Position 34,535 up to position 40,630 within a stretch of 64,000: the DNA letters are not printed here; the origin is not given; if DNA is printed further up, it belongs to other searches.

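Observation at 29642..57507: Eleven copies of an unassigned ~180-215-aa module (TCGN / GW-D-GRD / ENGY-GYSEI signature) across five proteins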

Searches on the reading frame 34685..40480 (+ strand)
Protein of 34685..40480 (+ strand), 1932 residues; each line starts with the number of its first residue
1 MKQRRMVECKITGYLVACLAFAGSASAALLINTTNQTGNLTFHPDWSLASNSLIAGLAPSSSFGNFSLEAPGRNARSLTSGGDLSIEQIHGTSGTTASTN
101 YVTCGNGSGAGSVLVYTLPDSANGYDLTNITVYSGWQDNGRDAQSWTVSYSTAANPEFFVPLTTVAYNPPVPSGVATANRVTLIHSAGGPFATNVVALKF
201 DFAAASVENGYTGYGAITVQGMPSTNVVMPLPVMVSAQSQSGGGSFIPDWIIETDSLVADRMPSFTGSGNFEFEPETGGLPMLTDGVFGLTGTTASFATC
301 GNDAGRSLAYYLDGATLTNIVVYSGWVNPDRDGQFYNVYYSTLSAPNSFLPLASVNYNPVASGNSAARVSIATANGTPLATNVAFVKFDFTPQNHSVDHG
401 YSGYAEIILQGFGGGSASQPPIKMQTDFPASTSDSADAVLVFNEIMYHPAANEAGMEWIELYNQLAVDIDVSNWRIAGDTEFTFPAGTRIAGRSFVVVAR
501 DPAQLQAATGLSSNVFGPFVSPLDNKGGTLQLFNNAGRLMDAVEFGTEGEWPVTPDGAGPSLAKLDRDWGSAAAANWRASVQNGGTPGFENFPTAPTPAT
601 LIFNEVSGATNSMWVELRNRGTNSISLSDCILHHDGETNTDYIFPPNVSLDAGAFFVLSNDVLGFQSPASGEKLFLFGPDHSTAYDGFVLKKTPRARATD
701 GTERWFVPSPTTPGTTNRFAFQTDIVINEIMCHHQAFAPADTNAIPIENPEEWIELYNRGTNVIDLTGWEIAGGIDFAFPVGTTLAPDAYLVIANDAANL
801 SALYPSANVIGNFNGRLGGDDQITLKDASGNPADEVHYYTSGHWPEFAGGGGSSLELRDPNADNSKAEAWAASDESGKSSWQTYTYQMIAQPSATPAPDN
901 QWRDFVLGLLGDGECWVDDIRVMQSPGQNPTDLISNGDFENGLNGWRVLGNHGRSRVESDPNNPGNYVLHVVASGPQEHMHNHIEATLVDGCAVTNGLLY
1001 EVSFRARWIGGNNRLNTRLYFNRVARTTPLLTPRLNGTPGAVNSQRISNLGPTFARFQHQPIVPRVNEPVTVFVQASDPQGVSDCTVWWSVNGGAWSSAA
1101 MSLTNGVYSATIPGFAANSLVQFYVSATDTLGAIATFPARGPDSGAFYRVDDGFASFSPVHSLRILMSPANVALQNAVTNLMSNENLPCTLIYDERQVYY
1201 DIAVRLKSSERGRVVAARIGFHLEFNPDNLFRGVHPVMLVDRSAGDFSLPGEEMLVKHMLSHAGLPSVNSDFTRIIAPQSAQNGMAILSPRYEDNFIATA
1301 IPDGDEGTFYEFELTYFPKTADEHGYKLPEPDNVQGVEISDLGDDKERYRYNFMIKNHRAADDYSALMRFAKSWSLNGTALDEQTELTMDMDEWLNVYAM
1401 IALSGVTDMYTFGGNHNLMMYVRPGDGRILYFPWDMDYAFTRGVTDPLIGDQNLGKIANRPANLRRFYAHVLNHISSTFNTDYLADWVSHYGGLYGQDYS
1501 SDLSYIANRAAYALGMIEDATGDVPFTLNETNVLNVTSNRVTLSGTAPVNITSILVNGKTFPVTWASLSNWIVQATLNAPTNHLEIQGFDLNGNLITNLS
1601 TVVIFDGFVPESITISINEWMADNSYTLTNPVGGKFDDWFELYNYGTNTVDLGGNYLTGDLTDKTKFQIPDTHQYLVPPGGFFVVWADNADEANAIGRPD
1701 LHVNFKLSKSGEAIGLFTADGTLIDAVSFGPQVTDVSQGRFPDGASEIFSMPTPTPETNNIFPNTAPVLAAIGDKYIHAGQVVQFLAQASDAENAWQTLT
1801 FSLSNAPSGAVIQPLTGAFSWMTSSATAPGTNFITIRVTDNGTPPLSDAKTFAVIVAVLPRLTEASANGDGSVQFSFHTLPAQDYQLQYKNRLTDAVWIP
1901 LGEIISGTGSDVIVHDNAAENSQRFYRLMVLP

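Call 4: search_protein_families(library=pfam, proteins=[window:34685-40480:+], max_evalue=1)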
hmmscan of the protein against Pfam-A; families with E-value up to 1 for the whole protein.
window:34685-40480:+ (1932 aa): 3 families
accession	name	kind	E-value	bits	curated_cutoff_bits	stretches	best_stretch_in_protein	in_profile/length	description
PF00932.25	LTD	-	5.9e-61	204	34.3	4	723-839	6-108/109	Lamin Tail Domain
PF08757.17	CotH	-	5.7e-08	33.1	23.8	1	1255-1445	53-220/322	CotH kinase protein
PF02018.23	CBM_4_9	-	5.2e-05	24.1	25.9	1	932-1008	2-73/136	Carbohydrate binding domain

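Call 9: search_protein_families(library=ncbifam, proteins=[window:34685-40480:+], max_evalue=1)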
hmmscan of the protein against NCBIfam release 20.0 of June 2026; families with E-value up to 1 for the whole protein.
window:34685-40480:+ (1932 aa): 0 families
